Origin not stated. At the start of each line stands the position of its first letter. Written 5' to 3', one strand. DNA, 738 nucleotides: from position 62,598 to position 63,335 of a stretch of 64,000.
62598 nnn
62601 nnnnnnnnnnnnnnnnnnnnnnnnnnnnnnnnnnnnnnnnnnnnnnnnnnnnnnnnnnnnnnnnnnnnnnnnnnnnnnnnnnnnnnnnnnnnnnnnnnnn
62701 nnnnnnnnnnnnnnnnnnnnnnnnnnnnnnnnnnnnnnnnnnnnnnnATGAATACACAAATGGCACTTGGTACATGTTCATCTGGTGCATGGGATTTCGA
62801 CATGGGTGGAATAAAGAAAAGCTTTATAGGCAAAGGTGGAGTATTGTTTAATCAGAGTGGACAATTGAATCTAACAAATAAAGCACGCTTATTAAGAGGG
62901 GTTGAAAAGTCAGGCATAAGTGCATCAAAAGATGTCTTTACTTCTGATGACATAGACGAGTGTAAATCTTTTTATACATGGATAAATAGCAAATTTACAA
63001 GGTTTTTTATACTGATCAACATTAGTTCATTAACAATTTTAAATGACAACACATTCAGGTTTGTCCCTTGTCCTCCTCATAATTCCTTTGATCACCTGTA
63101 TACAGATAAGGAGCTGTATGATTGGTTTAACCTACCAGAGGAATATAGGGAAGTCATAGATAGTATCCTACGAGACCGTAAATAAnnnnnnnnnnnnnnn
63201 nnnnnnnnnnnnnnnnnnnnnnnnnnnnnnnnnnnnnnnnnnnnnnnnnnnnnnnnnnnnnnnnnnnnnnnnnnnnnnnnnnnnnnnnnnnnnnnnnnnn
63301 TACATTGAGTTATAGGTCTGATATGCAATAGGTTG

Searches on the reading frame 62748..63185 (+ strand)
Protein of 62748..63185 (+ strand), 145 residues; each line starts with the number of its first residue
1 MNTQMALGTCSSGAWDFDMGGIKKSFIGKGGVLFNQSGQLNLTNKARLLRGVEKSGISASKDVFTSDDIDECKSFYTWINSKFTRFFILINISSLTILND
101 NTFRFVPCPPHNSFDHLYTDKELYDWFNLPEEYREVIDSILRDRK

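Call 38: find_encoding_contigs(protein=window:62748-63185:+, flank=10000, max_places=4)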
Protein window:62748-63185:+ (145 aa): 17 contigs read that carry it; 4 places shown.
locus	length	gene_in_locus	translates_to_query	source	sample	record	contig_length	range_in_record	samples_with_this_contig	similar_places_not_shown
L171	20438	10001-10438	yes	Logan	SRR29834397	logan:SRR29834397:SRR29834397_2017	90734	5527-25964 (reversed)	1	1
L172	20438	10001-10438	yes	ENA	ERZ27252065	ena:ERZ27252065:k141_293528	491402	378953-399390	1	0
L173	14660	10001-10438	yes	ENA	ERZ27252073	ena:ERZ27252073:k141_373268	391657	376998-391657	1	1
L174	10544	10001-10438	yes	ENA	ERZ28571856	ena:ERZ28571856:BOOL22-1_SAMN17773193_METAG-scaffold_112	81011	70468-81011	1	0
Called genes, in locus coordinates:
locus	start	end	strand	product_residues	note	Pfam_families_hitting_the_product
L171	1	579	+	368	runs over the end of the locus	-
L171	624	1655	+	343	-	-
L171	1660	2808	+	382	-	-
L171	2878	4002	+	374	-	-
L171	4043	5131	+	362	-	-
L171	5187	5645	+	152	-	-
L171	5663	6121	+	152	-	-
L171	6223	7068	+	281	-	-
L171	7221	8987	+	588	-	-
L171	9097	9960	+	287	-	PF02384:N6_Mtase (weak), PF07669:Eco57I (weak)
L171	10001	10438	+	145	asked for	-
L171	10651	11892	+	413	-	-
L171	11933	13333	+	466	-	-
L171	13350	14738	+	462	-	-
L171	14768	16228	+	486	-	-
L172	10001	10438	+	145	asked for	-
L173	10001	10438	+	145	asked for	-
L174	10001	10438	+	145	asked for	-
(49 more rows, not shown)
